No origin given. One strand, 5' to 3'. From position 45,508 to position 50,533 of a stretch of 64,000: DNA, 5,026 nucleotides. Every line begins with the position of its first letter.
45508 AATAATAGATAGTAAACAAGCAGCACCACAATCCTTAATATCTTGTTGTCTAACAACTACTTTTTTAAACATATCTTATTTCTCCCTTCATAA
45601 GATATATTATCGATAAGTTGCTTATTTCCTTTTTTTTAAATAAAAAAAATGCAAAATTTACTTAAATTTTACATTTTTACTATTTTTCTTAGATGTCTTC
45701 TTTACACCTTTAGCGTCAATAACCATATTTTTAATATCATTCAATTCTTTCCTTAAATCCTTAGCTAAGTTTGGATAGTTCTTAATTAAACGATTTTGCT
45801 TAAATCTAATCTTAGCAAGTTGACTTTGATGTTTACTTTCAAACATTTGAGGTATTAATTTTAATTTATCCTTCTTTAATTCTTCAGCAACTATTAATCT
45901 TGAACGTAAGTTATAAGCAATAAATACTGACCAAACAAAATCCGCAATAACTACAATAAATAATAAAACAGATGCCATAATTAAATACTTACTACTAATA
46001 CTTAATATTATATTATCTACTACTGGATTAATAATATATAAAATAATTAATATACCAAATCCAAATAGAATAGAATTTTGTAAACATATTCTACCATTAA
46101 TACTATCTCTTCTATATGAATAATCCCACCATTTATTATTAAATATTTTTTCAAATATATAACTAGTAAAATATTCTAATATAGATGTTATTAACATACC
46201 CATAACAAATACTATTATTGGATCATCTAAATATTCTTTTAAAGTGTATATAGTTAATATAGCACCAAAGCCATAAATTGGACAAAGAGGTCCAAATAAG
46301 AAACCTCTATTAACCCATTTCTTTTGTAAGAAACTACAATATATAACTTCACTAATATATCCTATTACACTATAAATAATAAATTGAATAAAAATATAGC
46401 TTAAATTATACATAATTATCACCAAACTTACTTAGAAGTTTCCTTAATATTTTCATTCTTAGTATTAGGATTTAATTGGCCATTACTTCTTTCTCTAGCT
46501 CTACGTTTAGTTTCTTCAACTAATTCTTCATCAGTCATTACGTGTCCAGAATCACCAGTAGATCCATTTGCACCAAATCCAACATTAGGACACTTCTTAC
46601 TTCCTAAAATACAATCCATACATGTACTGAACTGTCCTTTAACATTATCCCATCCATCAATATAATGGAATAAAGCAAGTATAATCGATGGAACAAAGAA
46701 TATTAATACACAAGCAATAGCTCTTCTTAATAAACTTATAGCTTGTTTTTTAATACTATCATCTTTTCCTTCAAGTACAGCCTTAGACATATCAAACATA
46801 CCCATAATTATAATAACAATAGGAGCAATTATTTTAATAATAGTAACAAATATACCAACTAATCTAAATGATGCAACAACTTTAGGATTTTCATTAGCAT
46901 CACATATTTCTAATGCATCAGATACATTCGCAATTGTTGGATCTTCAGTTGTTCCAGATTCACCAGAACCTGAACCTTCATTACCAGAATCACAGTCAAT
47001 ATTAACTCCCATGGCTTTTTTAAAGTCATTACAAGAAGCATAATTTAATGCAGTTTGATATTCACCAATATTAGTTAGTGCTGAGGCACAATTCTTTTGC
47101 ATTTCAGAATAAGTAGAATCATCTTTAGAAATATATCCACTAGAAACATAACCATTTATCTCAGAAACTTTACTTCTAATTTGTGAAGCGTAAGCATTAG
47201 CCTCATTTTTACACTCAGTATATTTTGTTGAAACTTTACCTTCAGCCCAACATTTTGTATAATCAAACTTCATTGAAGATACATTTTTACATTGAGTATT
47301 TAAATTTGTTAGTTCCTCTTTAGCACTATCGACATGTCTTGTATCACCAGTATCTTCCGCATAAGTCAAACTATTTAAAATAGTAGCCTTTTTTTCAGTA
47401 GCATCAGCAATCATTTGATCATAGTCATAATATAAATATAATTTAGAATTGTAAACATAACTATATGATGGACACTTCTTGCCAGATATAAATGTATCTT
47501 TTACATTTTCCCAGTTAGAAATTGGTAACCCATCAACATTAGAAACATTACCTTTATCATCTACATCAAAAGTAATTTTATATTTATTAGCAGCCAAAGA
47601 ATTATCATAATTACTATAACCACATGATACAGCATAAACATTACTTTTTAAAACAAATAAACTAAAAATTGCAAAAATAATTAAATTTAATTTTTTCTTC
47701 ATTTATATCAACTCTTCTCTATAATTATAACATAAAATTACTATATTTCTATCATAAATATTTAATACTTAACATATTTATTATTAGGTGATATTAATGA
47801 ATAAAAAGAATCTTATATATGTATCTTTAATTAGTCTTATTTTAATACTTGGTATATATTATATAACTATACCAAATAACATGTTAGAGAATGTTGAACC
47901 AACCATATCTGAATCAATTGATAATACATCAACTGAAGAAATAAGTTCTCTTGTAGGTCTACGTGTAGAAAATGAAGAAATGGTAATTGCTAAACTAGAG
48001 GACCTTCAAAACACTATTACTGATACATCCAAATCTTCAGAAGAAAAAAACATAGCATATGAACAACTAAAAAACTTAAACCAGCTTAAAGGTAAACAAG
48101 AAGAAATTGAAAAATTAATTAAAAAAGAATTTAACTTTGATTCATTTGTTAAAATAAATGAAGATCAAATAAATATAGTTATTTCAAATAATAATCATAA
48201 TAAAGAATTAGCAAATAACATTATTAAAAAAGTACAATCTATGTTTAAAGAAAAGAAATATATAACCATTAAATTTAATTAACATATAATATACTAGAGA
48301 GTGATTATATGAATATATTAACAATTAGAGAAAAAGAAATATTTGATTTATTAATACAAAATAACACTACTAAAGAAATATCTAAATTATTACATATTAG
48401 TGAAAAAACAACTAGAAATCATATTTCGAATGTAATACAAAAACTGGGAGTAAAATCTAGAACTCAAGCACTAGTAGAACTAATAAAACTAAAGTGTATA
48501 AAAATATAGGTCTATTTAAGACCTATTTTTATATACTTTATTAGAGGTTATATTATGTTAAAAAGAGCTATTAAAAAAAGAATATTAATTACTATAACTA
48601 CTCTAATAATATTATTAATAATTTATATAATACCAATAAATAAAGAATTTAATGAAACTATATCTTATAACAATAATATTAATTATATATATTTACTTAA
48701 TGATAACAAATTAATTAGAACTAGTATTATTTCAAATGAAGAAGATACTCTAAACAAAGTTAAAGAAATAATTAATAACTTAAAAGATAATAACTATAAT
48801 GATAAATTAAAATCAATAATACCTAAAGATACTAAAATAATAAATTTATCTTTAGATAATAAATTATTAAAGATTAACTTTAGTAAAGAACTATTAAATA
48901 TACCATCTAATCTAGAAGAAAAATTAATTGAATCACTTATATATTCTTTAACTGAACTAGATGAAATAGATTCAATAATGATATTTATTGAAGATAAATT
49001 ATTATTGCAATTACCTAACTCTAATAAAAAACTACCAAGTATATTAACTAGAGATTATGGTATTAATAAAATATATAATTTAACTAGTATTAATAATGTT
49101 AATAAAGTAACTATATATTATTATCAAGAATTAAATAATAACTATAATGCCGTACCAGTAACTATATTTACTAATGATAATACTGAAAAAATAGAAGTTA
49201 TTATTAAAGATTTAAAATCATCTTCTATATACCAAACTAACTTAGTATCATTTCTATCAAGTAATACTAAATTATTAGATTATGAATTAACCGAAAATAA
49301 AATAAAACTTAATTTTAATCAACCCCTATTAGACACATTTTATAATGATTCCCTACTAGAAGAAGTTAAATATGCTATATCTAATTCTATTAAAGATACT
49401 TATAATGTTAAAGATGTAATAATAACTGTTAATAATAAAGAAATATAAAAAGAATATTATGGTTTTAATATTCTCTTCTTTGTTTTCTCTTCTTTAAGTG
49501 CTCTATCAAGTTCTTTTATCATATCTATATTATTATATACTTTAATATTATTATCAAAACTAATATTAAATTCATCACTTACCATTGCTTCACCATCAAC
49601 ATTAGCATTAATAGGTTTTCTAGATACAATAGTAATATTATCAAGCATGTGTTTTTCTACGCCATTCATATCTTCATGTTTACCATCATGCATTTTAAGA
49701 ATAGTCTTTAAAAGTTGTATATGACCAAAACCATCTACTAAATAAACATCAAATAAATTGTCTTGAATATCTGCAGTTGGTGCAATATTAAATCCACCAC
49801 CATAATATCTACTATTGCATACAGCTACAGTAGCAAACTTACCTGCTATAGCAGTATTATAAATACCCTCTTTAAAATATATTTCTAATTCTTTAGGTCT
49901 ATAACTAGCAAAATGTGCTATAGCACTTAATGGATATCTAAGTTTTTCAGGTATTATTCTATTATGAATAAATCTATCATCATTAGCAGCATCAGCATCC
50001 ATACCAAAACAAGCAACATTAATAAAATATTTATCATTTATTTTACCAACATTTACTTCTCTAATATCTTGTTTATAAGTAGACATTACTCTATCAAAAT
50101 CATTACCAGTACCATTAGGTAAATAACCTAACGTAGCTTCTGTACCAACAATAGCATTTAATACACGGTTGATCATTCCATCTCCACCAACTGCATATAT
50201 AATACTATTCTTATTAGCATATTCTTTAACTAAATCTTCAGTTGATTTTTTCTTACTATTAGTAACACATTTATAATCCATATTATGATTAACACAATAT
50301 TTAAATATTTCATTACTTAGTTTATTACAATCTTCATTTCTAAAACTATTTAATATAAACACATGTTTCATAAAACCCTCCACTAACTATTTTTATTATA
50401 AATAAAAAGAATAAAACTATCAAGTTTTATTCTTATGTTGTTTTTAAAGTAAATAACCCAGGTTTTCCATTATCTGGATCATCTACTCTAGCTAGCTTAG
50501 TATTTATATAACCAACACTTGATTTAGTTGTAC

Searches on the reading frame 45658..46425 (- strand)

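Call 3: search_protein_families(library=pfam, max_evalue=1, proteins=[window:45658-46425:-])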
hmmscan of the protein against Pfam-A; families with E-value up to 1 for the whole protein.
window:45658-46425:- (255 aa): 8 families
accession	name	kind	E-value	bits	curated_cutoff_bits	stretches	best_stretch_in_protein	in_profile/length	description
PF06541.16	ABC_trans_CmpB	-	1.4e-49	168.6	25.9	1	14-167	2-151/151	Putative ABC-transporter type IV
PF11337.13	DUF3139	-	0.034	15.2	27.3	1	147-210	5-75/83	Protein of unknown function (DUF3139)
PF24003.1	DUF7319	-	0.034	14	27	1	118-193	128-202/205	Domain of unknown function (DUF7319)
PF12709.12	Fungal_TACC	-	0.053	14.4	27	1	186-233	23-70/77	Fungal Transforming acidic coiled-coil (TACC) proteins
PF17242.7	DUF5315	-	0.069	13.4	27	1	193-215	37-59/77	Disordered region of unknown function (DUF5315)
PF11872.13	DUF3392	-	0.072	13.7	31.3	1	120-159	61-100/105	Protein of unknown function (DUF3392)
PF05510.18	Sarcoglycan_2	-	0.15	12.4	24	1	188-225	12-47/95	Sarcoglycan alpha/epsilon N-terminal domain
PF11241.13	DUF3043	-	0.6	10.6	25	1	103-167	66-126/171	Protein of unknown function (DUF3043)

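Call 4: search_protein_families(library=ncbifam, max_evalue=1, proteins=[window:45658-46425:-])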
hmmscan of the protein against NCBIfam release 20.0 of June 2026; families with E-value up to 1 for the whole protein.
window:45658-46425:- (255 aa): 1 family
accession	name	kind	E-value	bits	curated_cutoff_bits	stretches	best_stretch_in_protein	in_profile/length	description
TIGR03637.1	cas1_YPEST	exception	0.17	11.2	150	1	174-254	116-196/307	type I-F CRISPR-associated endonuclease Cas1f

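Call 77: search_protein_families(library=pfam, max_evalue=0.001, proteins=[L002:6657-7100:+, L002:6434-6625:+, L002:2067-2459:+, L002:2459-2680:+, L002:2698-3240:+, L004:5395-6498:+, L004:6522-7136:+, L020:5846-6286:+, L004:7967-8851:+, L012:4840-5913:+])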
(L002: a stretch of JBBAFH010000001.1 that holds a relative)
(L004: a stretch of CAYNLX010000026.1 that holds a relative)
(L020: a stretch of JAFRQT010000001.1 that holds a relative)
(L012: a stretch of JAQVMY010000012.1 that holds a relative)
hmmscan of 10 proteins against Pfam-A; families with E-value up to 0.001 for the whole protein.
L002:6657-7100:+ (147 aa): 2 families
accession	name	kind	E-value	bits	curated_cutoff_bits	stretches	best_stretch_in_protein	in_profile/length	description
PF09424.15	YqeY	-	1.2e-48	165.3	27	1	3-144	2-143/143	Yqey-like protein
PF02637.23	GatB_Yqey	-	1e-05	25.9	27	1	6-144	3-148/148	GatB domain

L002:6434-6625:+ (63 aa): 1 family
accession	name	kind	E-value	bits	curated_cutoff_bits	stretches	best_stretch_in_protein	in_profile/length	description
PF01165.25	Ribosomal_S21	-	6.6e-16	58.2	27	1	3-52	1-51/55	Ribosomal protein S21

L002:2067-2459:+ (130 aa): 1 family
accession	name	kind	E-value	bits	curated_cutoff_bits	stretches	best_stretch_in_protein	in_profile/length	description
PF14071.11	YlbD_coat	-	3.8e-24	85.8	27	1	8-116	1-111/126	Putative coat protein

L002:2459-2680:+ (73 aa): 1 family
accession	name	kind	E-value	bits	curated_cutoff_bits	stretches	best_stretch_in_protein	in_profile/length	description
PF14003.11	YlbE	-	3.5e-11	43.6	27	1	15-70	3-58/61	YlbE-like protein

L002:2698-3240:+ (180 aa): 5 families
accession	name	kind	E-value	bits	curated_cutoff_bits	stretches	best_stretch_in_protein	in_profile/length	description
PF03602.21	Cons_hypoth95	-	1.2e-53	181.9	24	1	1-176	1-180/182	Conserved hypothetical protein 95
PF09445.16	Methyltransf_15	-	8.7e-06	25.8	22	1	44-123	3-81/165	RNA cap guanine-N2 methyltransferase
PF01555.25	N6_N4_Mtase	-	2e-05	25.1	26.7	0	38-76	178-215/221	DNA methylase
PF05175.20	MTS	-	0.00011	22.3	23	1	39-136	30-123/170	Methyltransferase small domain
PF13847.12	Methyltransf_31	-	0.00014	22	27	1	42-167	4-125/145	Methyltransferase domain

L004:5395-6498:+ (367 aa): 1 family
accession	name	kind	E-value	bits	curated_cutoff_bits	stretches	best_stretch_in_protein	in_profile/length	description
PF06898.16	YqfD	-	1.3e-60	205.7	25.2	1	4-363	7-379/379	Putative stage IV sporulation protein YqfD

L004:6522-7136:+ (204 aa): 1 family
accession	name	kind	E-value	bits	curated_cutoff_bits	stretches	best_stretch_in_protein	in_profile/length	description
PF04892.17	VanZ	-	1.7e-20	74.3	30.1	1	46-162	3-124/126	VanZ like family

L020:5846-6286:+ (146 aa): 1 family
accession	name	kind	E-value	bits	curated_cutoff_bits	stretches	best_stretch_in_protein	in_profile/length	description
PF02130.23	YbeY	-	1.6e-44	151.3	25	1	16-141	9-128/129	Endoribonuclease YbeY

L004:7967-8851:+ (294 aa): 12 families
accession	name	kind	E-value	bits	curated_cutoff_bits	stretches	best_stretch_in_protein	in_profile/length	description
PF01926.29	MMR_HSR1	-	7.4e-29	100.6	21.9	1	6-120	2-113/113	50S ribosome-binding GTPase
PF02421.24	FeoB_N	-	4.3e-17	62.5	27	1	6-161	3-154/156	Ferrous iron transport protein B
PF07650.23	KH_2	-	6.8e-14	51.9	22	1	204-279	2-78/78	KH domain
PF00009.33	GTP_EFTU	-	1.2e-12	48.3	26.5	1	8-168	8-187/188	Elongation factor Tu GTP binding domain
PF00350.29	Dynamin_N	-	9.1e-11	42.5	27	2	41-120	91-167/168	Dynamin family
PF03193.22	RsgA_GTPase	-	1.8e-07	31.6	30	0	3-63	106-170/174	RsgA GTPase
PF04548.22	AIG1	-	2.6e-06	27.4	27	1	8-109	5-109/212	AIG1 family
PF00071.28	Ras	-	4.6e-05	23.5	21.6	1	8-161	4-154/162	Ras family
PF10662.15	PduV-EutP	-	7e-05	23.1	21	1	7-164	5-142/143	Ethanolamine utilisation - propanediol utilisation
PF02492.25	cobW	-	0.00029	20.9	20.7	0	46-135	78-167/180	CobW/HypB/UreG, nucleotide-binding domain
PF08477.19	Roc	-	0.00083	20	27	0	6-122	2-119/119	Ras of Complex, Roc, domain of DAPkinase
PF16897.10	MMR_HSR1_Xtn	-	0.00083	19.8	35.2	0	113-167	57-104/106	C-terminal region of MMR_HSR1 domain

L012:4840-5913:+ (357 aa): 1 family
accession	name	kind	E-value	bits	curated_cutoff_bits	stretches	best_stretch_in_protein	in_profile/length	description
PF01510.30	Amidase_2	-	2.5e-13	50.9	26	1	196-340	5-131/131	N-acetylmuramoyl-L-alanine amidase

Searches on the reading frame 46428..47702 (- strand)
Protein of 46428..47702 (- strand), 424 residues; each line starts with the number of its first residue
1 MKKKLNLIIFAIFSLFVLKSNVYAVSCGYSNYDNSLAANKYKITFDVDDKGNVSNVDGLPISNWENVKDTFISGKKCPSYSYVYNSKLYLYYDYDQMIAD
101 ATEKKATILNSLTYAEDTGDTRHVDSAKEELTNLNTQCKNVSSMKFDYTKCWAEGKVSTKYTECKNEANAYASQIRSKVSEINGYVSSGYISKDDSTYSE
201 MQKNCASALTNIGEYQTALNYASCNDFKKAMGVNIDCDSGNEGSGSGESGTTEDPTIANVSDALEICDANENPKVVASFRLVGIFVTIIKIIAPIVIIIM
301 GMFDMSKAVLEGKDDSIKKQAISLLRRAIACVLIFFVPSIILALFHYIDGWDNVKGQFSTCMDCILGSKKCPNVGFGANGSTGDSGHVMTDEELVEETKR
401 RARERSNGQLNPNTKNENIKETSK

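Call 3: search_protein_families(library=pfam, max_evalue=1, proteins=[window:46428-47702:-])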
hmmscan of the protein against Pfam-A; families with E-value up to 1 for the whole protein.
window:46428-47702:- (424 aa): 10 families
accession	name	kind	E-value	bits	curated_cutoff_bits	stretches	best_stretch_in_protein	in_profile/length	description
PF06476.17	DUF1090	-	0.0066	16.9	24.4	1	102-143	19-60/110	Protein of unknown function (DUF1090)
PF13853.12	7tm_4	-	0.01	16.1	27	1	281-348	167-234/280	Olfactory receptor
PF04789.21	DUF621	-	0.021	14.4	21.3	1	274-344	180-249/306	Protein of unknown function (DUF621)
PF21558.3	Pept_S41_N_bact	-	0.03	14.7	27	1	39-74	12-47/87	Bacteroidetes, Peptidase, S41 family, N-terminal domain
PF22940.2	CNOT1_1st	-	0.084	12.9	27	1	204-253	105-154/200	CCR4-NOT transcription complex subunit 1, N-terminal domain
PF11757.13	RSS_P20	-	0.087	13.7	25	1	125-179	34-90/94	Suppressor of RNA silencing P21-like N-terminal domain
PF17883.6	MBG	-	0.13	13.2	23.3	1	156-245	9-91/97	MBG domain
PF00514.29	Arm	-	0.14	12.7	20.6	0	196-212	23-39/41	Armadillo/beta-catenin-like repeat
PF01579.23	DUF19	-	0.23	11.7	23.2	1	125-208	57-137/157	Domain of unknown function (DUF19)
PF18895.5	T4SS_pilin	-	0.36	11.4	26.6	0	285-341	12-68/71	Type IV secretion system pilin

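Call 4: search_protein_families(library=ncbifam, max_evalue=1, proteins=[window:46428-47702:-])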
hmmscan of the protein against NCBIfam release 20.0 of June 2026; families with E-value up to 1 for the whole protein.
window:46428-47702:- (424 aa): 0 families

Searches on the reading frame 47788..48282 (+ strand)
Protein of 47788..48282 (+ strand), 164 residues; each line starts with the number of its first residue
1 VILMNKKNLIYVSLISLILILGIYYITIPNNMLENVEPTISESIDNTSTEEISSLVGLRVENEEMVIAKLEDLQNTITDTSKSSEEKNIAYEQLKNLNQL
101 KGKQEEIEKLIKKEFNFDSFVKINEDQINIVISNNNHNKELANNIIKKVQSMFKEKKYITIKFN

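Call 59: search_protein_families(library=pfam, max_evalue=0.00001, proteins=[window:47788-48282:+])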
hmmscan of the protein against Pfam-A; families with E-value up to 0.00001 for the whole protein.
window:47788-48282:+ (164 aa): 1 family
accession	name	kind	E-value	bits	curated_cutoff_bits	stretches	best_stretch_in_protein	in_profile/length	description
PF12685.13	SpoIIIAH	-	1.1e-09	38.9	30.6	1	46-151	75-180/191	SpoIIIAH-like protein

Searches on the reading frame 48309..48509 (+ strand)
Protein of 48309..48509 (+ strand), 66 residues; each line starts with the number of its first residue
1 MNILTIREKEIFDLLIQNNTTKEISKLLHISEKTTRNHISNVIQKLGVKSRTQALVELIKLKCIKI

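Call 59: search_protein_families(library=pfam, max_evalue=0.00001, proteins=[window:48309-48509:+])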
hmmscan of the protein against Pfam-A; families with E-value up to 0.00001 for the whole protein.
window:48309-48509:+ (66 aa): 2 families
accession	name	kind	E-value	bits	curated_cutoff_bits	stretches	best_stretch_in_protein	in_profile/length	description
PF00196.25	GerE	-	2.3e-17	62.8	23.5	1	3-56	2-55/57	Bacterial regulatory proteins, luxR family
PF08281.18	Sigma70_r4_2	-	3.4e-06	27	25.7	1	2-46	9-54/54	Sigma-70, region 4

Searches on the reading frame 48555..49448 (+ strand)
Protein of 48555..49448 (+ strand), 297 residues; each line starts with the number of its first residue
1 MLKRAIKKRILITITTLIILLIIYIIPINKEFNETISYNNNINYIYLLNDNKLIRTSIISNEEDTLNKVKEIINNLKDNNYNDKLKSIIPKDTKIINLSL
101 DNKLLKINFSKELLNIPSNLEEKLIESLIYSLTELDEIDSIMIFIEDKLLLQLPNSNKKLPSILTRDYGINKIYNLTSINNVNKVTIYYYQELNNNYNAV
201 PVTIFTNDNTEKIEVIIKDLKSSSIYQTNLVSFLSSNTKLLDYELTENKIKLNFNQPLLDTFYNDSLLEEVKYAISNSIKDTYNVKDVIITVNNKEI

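Call 59: search_protein_families(library=pfam, max_evalue=0.00001, proteins=[window:48555-49448:+])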
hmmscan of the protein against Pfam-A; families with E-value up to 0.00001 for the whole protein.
window:48555-49448:+ (297 aa): 1 family
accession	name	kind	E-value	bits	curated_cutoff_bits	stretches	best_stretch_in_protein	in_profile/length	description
PF10646.14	Germane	-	3.2e-22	79.8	23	2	45-148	2-114/117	Sporulation and spore germination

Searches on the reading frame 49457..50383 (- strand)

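Call 59: search_protein_families(library=pfam, max_evalue=0.00001, proteins=[window:49457-50383:-])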
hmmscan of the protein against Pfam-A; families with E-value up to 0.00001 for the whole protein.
window:49457-50383:- (308 aa): 2 families
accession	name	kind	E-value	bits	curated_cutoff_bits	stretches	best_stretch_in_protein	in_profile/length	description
PF19279.4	YegS_C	-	9.8e-24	84.3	27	1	126-267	5-140/158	YegS C-terminal NAD kinase beta sandwich-like domain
PF00781.29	DAGK_cat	-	1.9e-16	60.2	23.6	1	8-108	3-106/125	Diacylglycerol kinase catalytic domain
